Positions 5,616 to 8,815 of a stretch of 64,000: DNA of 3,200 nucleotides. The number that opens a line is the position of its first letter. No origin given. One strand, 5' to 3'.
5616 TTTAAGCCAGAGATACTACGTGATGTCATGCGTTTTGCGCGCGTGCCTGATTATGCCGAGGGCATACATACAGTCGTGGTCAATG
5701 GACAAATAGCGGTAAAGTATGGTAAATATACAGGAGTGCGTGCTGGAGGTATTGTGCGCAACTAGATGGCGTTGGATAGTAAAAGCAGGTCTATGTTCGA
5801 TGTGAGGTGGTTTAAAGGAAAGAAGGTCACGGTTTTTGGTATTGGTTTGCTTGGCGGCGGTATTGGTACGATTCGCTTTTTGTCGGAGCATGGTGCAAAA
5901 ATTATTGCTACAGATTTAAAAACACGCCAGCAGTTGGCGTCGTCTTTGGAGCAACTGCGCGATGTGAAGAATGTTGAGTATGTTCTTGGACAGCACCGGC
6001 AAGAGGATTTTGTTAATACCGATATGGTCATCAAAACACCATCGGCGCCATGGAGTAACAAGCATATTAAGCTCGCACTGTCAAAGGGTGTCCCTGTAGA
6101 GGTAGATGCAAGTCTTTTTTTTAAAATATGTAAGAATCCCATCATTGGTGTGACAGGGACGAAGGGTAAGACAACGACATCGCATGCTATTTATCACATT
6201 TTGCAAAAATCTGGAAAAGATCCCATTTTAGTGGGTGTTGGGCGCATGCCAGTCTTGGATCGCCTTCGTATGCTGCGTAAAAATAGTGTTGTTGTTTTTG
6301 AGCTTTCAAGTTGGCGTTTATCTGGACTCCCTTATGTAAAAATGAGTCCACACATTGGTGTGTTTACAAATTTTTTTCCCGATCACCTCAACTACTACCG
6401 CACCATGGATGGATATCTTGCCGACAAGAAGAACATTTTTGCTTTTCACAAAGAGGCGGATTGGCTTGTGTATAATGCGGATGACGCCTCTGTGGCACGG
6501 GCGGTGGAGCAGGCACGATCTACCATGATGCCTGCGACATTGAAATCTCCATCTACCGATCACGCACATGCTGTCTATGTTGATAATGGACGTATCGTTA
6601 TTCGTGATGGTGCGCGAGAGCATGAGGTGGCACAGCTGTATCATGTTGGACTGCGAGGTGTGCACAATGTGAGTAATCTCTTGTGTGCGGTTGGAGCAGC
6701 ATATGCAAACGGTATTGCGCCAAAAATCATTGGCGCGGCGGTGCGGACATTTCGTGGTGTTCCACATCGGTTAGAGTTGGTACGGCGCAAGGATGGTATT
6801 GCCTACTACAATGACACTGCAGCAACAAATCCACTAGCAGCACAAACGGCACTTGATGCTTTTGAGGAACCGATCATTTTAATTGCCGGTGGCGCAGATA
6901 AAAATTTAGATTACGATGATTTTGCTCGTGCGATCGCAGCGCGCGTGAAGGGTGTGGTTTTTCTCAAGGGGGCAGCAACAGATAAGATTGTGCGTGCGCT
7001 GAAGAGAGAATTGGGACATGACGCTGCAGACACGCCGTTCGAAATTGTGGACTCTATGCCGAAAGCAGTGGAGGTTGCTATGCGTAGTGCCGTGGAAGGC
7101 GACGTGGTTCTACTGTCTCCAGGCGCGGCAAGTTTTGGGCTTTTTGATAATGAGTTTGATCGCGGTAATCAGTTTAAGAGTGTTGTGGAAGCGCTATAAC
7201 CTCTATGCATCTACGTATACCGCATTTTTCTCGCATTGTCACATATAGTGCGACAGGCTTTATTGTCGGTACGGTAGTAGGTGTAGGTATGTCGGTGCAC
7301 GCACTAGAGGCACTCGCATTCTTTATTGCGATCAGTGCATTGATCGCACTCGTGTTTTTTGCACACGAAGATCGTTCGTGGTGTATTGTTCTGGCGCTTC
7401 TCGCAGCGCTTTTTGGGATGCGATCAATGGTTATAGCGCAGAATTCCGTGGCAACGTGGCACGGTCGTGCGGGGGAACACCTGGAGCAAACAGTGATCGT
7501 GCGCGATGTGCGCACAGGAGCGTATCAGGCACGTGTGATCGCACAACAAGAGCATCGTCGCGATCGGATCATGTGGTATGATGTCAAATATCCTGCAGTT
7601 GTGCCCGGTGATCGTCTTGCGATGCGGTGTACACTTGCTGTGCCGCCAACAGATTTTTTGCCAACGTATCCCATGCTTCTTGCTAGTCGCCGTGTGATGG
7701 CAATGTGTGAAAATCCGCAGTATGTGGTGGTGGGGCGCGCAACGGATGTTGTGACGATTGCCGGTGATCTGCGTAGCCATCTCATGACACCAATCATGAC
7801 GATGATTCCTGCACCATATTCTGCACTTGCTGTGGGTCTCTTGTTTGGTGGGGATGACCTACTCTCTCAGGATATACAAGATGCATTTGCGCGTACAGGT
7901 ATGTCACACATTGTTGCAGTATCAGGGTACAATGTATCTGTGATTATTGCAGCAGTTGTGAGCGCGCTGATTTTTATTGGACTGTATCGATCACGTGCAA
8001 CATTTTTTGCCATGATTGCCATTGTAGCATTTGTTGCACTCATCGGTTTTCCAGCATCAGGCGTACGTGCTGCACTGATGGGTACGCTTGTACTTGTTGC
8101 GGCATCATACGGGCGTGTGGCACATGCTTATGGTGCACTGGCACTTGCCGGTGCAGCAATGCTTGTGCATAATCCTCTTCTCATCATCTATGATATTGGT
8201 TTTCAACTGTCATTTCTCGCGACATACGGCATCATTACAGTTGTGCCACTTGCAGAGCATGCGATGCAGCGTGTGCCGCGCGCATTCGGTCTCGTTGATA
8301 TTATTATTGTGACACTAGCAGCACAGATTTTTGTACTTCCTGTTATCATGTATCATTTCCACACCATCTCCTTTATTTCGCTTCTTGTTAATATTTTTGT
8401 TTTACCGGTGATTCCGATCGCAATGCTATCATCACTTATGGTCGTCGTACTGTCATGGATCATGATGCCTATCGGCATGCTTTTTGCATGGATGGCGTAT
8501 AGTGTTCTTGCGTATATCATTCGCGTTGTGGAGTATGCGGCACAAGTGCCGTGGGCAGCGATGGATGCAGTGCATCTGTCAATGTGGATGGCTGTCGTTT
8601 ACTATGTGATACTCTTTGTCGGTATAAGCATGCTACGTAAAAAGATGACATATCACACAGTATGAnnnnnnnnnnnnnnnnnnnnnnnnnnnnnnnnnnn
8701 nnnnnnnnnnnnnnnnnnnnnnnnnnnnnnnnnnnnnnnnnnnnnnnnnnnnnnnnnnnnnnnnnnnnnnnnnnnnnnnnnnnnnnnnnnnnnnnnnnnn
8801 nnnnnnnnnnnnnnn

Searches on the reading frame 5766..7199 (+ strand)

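Call 13: search_protein_families(library=pfam, proteins=[window:5766-7199:+], max_evalue=0.00001)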
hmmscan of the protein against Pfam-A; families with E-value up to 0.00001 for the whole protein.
window:5766-7199:+ (477 aa): 3 families
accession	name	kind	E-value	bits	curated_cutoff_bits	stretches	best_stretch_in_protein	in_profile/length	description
PF08245.18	Mur_ligase_M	-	2.5e-30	106.4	24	1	129-312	1-200/200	Mur ligase middle domain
PF02875.26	Mur_ligase_C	-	1.4e-15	58.7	28.4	1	334-452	1-125/127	Mur ligase, glutamate ligase domain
PF21799.2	MurD-like_N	-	6.3e-09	36.4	27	1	19-111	1-86/88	Mur ligase MurD-like, N-terminal domain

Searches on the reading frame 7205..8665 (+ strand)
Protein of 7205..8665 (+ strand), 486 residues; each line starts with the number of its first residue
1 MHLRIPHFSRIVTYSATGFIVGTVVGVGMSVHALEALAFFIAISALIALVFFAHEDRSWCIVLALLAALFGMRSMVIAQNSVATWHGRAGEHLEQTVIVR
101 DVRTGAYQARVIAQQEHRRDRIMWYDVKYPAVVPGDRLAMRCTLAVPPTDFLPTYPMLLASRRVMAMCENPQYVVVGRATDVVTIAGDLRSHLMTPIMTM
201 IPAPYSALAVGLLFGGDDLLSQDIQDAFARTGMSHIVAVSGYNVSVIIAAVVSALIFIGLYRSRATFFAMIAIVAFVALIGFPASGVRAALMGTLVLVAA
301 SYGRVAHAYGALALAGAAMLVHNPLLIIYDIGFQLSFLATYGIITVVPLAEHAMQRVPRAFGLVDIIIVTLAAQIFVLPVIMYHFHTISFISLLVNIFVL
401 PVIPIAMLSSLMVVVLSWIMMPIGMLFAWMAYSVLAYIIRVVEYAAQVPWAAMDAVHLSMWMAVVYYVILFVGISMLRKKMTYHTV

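Call 13: search_protein_families(library=pfam, proteins=[window:7205-8665:+], max_evalue=0.00001)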
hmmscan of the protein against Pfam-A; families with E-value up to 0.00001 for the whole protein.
window:7205-8665:+ (486 aa): 1 family
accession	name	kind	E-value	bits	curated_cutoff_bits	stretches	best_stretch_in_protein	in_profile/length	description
PF03772.21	Competence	-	2.5e-54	184.9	23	1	212-479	1-269/270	Competence protein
